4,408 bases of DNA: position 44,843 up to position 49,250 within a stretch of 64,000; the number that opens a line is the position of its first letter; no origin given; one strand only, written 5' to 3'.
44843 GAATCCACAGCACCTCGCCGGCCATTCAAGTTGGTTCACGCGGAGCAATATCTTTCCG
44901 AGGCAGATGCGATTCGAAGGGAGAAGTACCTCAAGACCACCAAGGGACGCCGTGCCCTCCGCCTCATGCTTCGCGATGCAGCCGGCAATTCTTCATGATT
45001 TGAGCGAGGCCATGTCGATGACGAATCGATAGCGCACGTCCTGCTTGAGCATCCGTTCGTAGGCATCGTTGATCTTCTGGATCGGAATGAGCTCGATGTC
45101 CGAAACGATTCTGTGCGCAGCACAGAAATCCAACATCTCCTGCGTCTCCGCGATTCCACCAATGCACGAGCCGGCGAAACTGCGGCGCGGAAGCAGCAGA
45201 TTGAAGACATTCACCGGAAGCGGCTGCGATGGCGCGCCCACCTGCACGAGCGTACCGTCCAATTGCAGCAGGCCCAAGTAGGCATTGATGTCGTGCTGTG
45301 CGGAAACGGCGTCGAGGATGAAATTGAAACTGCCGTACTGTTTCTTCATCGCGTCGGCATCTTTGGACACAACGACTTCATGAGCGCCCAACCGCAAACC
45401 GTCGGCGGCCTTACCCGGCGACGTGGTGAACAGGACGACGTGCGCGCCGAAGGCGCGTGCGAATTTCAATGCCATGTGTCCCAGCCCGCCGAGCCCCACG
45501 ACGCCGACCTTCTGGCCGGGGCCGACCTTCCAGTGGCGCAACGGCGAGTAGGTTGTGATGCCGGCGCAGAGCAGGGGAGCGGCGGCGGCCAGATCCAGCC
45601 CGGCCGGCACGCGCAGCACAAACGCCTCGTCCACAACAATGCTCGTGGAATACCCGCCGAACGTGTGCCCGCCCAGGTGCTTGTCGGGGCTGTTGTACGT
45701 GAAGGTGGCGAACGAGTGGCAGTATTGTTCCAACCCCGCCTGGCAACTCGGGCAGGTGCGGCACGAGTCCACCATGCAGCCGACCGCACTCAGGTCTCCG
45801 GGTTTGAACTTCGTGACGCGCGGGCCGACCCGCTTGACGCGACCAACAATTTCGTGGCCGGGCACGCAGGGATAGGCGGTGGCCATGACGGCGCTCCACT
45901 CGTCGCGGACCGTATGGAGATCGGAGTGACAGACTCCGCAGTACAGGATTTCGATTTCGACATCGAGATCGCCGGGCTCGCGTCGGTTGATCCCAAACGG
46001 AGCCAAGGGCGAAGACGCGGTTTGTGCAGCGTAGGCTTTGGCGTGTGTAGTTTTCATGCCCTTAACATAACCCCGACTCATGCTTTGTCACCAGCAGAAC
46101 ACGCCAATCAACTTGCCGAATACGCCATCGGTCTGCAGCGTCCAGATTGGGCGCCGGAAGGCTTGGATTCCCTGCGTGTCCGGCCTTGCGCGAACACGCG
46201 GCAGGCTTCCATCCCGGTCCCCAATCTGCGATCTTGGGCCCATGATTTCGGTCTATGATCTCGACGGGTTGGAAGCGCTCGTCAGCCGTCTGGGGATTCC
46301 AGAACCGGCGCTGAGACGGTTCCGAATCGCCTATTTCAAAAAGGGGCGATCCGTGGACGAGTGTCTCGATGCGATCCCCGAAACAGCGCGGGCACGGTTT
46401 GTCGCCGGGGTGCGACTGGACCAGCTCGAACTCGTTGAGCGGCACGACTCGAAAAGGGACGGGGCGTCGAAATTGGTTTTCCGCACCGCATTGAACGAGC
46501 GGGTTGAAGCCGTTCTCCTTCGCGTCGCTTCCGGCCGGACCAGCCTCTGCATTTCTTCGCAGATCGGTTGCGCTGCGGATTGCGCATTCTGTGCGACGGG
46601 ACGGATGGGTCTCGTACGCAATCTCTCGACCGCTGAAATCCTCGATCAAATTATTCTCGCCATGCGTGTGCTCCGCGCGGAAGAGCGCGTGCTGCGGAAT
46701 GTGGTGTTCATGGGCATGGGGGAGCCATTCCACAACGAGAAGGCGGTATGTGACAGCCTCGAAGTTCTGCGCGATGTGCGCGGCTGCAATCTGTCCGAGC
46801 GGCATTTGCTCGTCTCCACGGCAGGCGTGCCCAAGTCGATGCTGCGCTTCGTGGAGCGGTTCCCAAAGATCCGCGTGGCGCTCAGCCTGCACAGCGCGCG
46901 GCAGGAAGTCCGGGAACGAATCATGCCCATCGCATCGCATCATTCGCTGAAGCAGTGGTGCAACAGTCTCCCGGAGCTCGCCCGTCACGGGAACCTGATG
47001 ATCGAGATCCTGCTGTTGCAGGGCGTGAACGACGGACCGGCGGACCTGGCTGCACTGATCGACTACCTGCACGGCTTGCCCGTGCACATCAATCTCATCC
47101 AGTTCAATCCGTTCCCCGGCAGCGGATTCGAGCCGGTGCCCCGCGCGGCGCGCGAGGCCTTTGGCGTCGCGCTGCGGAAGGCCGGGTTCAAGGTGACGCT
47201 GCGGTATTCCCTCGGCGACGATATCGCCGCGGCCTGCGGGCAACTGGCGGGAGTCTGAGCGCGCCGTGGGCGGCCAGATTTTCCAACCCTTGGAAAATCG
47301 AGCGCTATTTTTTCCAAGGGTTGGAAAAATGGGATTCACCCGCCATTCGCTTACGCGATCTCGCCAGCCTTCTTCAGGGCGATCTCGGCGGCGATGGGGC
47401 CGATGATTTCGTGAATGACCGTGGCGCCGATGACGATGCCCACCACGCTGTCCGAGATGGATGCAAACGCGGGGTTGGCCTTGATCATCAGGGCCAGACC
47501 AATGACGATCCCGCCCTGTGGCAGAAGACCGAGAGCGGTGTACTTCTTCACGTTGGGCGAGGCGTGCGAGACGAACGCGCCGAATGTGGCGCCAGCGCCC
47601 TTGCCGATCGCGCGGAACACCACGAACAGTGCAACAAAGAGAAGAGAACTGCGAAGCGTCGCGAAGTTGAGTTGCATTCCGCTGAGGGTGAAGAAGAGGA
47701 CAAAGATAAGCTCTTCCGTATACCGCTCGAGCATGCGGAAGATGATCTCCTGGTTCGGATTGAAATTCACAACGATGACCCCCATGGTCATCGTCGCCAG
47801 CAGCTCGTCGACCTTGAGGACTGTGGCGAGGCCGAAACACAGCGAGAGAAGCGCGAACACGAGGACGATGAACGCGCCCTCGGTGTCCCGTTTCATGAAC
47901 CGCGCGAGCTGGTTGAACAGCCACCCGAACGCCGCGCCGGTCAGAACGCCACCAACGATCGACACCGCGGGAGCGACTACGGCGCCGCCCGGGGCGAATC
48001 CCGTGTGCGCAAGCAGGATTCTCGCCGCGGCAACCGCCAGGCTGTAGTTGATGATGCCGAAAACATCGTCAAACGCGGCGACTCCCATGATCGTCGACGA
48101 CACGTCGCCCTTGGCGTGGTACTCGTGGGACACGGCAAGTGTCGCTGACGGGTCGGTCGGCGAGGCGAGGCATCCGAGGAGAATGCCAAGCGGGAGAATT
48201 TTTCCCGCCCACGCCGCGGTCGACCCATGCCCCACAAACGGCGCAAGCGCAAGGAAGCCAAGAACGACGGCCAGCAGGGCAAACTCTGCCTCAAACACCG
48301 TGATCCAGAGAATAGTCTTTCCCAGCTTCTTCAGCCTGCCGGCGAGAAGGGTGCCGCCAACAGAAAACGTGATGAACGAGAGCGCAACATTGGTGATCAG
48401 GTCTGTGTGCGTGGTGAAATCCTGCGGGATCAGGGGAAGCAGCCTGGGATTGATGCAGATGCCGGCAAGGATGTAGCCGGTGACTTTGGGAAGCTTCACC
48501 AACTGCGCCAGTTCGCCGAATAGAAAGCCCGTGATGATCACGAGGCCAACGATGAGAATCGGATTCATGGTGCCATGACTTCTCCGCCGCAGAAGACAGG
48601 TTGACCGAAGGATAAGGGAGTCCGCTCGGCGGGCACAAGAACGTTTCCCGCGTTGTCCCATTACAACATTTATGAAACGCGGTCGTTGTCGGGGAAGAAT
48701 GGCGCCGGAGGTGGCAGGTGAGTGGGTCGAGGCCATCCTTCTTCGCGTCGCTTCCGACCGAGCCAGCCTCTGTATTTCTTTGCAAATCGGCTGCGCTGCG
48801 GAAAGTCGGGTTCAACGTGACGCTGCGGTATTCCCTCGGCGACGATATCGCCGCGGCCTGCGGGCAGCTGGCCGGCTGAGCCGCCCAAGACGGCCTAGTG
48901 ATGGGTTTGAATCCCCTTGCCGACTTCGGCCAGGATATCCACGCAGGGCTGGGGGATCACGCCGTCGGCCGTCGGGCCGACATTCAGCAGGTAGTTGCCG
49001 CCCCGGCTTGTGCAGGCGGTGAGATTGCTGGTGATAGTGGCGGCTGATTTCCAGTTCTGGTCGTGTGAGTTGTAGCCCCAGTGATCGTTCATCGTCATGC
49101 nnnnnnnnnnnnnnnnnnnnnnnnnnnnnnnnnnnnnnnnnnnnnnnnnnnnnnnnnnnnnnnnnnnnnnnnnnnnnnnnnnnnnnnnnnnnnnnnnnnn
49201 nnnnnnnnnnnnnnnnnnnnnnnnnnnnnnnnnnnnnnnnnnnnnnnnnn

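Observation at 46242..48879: rlmN pseudo-copy created by microhomology-mediated internal deletion, 1.4 kb downstream of intact rlmN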

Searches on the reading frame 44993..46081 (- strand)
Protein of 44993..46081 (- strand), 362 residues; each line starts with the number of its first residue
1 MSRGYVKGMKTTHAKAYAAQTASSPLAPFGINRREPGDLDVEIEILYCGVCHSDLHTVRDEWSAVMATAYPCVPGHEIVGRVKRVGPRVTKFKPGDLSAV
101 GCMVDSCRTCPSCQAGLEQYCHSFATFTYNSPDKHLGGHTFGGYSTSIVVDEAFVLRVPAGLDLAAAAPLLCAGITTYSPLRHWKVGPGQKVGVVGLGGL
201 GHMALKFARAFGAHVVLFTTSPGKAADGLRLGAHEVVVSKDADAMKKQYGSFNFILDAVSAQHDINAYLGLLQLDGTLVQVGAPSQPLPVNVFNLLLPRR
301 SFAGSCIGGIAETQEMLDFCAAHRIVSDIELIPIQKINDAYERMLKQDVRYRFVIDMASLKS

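Call 4: search_protein_families(library=pfam, proteins=[window:44993-46081:-])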
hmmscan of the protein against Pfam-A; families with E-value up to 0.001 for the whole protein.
window:44993-46081:- (362 aa): 4 families
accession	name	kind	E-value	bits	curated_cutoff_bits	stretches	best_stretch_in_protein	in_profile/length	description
PF00107.32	ADH_zinc_N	-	5.7e-25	88.2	31.8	1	199-321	1-128/129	Zinc-binding dehydrogenase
PF08240.17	ADH_N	-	4.6e-24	85.1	23.5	1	39-159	3-103/104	Alcohol dehydrogenase GroES-like domain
PF13602.12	ADH_zinc_N_2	-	1.4e-05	26.5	27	1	231-344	1-123/134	Zinc-binding dehydrogenase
PF02826.25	2-Hacid_dh_C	-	0.00048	20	25.1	1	189-226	36-73/178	D-isomer specific 2-hydroxyacid dehydrogenase, NAD binding domain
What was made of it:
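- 44993..46081 (-): Zinc-type alcohol dehydrogenase gene, the left flank of the variable spot. Homology to the sister lineage and to the other haplotype of this species stops at 46131/46132. Pfam ADH_N and ADH_zinc_N (call 4).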

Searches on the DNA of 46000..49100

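Call 42: search_rna_families(source=window, start=46000, end=49100, threshold=evalue, max_evalue=1)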
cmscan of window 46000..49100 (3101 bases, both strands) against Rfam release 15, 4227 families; matches with E-value up to 1: 2.
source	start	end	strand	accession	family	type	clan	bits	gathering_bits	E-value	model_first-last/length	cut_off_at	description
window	47258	47351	+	RF00984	mir-576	Gene; miRNA;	-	23.8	99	0.068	1-90/90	no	mir-576 microRNA precursor family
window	47279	47328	-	RF03640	mir-3747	Gene; miRNA;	-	21.6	63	0.49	15-55/67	no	mir-3747 microRNA precursor family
